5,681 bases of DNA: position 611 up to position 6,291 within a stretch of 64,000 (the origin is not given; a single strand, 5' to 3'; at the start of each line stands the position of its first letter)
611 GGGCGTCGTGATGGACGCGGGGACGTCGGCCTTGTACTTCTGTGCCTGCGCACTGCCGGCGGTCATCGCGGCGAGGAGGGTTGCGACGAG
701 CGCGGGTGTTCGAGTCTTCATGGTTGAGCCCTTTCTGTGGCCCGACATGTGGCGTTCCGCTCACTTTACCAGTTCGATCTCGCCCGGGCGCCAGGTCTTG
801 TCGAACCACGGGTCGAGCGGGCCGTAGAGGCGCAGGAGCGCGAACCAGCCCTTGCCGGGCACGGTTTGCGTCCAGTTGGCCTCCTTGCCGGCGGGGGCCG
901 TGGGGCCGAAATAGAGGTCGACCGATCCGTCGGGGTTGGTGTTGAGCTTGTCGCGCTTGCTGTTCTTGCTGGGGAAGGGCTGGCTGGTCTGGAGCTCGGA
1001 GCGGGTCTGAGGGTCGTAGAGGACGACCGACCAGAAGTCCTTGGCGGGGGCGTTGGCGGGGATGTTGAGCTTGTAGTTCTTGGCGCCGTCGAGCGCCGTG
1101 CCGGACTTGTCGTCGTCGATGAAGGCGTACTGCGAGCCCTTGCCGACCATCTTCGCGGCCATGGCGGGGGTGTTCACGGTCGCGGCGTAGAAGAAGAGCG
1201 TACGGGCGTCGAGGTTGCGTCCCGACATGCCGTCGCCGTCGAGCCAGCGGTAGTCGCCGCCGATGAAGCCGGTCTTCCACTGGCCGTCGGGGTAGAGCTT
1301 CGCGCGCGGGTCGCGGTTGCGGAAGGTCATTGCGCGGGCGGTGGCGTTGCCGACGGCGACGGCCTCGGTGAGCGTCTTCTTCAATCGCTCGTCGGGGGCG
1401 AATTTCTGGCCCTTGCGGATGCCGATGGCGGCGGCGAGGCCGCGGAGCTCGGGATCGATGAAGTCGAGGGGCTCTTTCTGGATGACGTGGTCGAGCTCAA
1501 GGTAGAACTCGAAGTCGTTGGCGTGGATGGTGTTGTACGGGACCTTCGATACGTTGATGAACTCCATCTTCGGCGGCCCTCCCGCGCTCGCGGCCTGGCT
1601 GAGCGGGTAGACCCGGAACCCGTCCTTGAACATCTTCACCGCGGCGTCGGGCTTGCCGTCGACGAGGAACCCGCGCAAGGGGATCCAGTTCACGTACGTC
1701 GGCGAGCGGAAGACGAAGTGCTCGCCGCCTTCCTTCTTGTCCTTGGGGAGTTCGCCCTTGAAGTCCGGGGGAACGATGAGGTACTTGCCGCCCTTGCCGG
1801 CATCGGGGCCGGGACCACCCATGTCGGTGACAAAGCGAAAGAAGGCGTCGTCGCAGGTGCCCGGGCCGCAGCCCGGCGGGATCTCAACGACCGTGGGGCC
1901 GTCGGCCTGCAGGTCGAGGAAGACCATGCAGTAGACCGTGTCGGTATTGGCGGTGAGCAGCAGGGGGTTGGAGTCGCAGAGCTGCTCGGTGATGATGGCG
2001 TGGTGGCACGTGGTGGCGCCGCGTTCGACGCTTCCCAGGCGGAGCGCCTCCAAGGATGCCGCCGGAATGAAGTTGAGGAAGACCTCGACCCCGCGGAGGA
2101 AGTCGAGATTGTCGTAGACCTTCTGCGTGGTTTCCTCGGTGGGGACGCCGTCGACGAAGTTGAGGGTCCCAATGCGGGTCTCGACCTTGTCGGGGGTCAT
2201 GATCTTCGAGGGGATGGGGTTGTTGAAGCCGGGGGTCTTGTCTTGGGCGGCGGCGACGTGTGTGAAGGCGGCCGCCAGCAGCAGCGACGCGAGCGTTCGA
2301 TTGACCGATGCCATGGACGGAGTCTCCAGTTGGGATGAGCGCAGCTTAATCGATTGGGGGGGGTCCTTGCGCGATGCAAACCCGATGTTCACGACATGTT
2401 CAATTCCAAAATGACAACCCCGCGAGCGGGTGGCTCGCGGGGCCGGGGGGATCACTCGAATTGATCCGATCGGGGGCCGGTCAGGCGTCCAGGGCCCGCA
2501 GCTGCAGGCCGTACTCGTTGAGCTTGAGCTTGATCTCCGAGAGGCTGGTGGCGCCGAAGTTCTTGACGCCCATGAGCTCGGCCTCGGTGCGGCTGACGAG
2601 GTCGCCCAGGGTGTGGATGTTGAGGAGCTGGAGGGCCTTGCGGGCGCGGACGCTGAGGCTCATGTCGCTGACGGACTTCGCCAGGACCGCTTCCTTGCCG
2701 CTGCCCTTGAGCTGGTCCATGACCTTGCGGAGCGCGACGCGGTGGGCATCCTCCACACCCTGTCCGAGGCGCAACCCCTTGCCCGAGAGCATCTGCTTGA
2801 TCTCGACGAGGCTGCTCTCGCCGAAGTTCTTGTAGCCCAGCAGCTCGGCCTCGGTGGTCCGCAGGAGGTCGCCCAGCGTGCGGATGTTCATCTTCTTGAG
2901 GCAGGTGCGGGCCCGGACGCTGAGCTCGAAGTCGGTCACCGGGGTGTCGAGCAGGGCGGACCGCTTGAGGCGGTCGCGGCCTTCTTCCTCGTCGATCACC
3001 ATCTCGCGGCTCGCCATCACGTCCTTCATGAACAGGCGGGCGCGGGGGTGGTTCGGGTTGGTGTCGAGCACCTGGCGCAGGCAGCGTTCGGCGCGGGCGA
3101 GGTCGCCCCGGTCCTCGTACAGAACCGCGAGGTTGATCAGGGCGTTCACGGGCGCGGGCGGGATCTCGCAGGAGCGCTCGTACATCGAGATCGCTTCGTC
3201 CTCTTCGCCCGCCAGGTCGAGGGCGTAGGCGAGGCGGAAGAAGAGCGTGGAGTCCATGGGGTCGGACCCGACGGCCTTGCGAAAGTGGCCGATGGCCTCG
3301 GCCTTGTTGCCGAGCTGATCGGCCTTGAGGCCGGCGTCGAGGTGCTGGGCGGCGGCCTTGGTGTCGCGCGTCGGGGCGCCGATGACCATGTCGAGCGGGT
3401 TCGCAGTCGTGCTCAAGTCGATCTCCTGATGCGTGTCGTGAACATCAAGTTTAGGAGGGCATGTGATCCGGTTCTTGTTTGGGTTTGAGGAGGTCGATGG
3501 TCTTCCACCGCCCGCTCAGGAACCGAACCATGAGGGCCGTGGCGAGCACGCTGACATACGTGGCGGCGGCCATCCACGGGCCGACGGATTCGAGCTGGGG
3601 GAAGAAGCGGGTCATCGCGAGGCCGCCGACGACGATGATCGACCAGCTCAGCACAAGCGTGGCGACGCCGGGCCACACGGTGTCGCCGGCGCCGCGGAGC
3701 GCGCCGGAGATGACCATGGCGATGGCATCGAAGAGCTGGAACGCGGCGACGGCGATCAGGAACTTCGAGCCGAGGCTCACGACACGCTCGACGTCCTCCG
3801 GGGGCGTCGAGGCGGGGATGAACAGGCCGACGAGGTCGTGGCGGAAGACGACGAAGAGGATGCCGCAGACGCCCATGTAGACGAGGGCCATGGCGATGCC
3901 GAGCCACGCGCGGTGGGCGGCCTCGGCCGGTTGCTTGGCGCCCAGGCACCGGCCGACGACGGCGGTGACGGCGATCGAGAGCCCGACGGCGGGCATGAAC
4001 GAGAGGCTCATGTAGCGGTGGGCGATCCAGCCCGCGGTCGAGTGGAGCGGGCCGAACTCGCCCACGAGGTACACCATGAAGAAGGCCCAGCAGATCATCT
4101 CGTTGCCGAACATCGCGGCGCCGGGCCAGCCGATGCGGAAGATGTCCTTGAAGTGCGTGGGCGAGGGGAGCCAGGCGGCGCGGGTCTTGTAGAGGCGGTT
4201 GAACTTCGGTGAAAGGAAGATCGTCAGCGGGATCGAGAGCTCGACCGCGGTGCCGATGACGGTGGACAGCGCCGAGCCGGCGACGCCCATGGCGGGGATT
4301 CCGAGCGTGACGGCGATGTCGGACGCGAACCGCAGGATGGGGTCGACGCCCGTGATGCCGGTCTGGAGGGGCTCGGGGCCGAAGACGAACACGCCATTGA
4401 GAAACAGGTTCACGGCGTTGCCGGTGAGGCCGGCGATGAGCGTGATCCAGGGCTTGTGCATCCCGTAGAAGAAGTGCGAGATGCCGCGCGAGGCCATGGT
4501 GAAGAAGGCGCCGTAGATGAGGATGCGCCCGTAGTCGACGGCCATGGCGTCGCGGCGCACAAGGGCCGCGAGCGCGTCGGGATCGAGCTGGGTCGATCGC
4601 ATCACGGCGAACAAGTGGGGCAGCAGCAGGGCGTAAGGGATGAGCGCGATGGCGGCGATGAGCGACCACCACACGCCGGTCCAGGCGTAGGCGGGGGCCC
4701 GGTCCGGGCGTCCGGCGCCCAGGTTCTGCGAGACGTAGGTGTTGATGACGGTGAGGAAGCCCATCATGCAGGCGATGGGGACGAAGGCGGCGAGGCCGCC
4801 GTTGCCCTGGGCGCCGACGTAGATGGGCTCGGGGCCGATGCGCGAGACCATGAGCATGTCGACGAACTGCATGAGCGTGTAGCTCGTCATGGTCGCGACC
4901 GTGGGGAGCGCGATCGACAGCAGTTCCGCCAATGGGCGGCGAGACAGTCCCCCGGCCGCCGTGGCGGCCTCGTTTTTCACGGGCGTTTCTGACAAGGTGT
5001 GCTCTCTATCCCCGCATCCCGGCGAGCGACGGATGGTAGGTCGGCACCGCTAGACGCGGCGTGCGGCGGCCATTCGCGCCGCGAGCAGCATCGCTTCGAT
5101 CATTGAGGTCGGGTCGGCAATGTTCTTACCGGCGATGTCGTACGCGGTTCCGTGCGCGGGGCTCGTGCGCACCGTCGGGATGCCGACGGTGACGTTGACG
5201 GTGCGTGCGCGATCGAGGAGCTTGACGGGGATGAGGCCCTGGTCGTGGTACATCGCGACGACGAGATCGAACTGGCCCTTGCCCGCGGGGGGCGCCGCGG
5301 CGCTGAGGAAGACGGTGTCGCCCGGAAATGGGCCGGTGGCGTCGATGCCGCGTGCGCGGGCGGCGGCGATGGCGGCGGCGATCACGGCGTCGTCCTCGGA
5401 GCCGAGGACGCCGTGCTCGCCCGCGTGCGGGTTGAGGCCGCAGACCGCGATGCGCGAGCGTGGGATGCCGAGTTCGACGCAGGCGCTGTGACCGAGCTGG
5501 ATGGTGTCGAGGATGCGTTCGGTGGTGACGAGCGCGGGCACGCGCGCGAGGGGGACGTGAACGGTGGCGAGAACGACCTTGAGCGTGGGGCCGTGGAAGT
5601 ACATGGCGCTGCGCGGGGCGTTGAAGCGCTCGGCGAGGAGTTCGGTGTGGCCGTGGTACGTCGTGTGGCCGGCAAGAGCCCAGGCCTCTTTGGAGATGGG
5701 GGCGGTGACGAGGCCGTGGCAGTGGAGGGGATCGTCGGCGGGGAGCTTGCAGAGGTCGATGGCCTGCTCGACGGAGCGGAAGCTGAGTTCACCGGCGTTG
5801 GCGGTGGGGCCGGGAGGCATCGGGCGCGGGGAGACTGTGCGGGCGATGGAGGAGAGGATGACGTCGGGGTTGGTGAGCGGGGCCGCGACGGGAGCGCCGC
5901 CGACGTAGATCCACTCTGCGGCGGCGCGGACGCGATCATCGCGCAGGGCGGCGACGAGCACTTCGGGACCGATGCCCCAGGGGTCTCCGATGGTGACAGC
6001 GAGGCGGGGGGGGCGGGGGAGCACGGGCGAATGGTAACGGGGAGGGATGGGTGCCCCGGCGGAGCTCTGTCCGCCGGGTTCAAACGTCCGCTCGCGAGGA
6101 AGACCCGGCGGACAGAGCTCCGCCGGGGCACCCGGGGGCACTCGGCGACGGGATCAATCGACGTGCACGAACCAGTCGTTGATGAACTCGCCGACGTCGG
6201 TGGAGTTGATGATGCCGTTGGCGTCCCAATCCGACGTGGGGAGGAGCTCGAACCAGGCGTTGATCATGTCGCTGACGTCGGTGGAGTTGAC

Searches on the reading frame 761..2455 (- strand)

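Call 20: search_protein_families(library=pfam, proteins=[window:761-2455:-], max_evalue=0.001)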
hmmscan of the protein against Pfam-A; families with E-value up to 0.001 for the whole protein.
window:761-2455:- (564 aa): 2 families
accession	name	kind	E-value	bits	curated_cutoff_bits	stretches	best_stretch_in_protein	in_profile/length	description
PF06742.16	DUF1214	-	4.7e-28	98.4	25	1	442-546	3-110/112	Protein of unknown function (DUF1214)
PF06863.17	DUF1254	-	2.2e-26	93.1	22.2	1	162-284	14-133/133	Protein of unknown function (DUF1254)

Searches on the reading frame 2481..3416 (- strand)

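Call 20: search_protein_families(library=pfam, proteins=[window:2481-3416:-], max_evalue=0.001)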
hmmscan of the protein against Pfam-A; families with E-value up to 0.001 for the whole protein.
window:2481-3416:- (311 aa): 18 families
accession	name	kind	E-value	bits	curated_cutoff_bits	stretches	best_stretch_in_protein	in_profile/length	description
PF03118.21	RNA_pol_A_CTD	-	2.5e-39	133.3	23.8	2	152-211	7-66/67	Bacterial RNA polymerase, alpha chain C terminal domain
PF07719.23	TPR_2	-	1.6e-13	50.1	27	1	91-123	2-34/34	Tetratricopeptide repeat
PF00515.34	TPR_1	-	2e-12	46.8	27.8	1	91-123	2-34/34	Tetratricopeptide repeat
PF13181.12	TPR_8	-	3.2e-12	46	25.7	0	91-123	2-34/34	Tetratricopeptide repeat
PF13432.12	TPR_16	-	1.2e-11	45.3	32.7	1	26-87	1-62/65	Tetratricopeptide repeat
PF13428.12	TPR_14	-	2.2e-10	40.6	23.5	1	91-129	2-40/44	Tetratricopeptide repeat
PF13176.12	TPR_7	-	4.1e-09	36.2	27.9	1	92-121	1-32/36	Tetratricopeptide repeat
PF14559.12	TPR_19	-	9.5e-09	35.9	25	1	73-128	8-63/68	Tetratricopeptide repeat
PF13174.12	TPR_6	-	1.7e-08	35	26.3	0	92-123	2-33/33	Tetratricopeptide repeat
PF13424.12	TPR_12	-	6.8e-08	33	30.1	0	90-118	45-73/77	Tetratricopeptide repeat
PF13374.12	TPR_10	-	1.3e-07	31.9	27.5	1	92-119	4-31/42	Tetratricopeptide repeat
PF13431.12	TPR_17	-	2.1e-06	28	24.4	0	79-110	2-33/34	Tetratricopeptide repeat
PF13414.12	TPR_11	-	2.1e-05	24.6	26.8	0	70-102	8-40/42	TPR repeat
PF24575.1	TPR_Slam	-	2.2e-05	25.3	35.2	0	28-72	53-97/104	Surface lipoprotein assembly modifier, N-terminal TPR repeats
PF13371.12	TPR_9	-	2.2e-05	24.8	35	1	73-128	12-67/73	Tetratricopeptide repeat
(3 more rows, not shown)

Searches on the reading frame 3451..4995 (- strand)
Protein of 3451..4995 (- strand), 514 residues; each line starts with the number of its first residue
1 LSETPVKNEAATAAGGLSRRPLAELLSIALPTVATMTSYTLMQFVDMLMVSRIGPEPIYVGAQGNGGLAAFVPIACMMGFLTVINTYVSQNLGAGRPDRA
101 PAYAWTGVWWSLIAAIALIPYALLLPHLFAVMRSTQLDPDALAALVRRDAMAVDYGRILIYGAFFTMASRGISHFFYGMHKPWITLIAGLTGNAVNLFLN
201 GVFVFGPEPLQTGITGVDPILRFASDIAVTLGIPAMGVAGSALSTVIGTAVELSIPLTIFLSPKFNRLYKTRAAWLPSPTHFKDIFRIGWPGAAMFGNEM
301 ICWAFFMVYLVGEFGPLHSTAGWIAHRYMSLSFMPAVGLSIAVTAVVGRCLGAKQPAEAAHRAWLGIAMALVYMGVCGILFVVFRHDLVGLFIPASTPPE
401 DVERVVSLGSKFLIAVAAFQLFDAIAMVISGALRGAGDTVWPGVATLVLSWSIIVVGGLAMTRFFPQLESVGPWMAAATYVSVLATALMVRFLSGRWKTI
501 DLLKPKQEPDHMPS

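Call 20: search_protein_families(library=pfam, proteins=[window:3451-4995:-], max_evalue=0.001)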
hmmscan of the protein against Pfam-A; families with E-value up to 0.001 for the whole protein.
window:3451-4995:- (514 aa): 1 family
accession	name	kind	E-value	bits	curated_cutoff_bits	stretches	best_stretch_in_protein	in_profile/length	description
PF01554.23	MatE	-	6e-38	130.5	24.9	2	302-450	11-152/161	MatE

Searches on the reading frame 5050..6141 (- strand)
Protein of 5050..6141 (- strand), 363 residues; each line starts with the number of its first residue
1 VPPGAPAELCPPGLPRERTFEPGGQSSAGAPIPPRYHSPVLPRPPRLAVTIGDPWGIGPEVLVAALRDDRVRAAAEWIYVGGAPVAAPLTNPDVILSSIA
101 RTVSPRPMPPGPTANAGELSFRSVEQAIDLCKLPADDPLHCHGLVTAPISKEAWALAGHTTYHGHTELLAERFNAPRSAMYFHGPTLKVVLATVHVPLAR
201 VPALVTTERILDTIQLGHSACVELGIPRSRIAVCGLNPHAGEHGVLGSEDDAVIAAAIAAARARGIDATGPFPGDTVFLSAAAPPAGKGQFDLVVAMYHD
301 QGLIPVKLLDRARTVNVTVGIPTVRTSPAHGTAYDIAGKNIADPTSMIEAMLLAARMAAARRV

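Call 20: search_protein_families(library=pfam, proteins=[window:5050-6141:-], max_evalue=0.001)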
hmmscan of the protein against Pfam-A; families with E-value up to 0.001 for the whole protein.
window:5050-6141:- (363 aa): 2 families
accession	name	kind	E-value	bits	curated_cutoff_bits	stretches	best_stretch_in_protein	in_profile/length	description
PF04166.17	PdxA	-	9.3e-90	301.3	27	1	111-354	53-286/286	Pyridoxal phosphate biosynthetic protein PdxA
PF00180.25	Iso_dh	-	0.00057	19.7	27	0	327-356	274-305/348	Isocitrate/isopropylmalate dehydrogenase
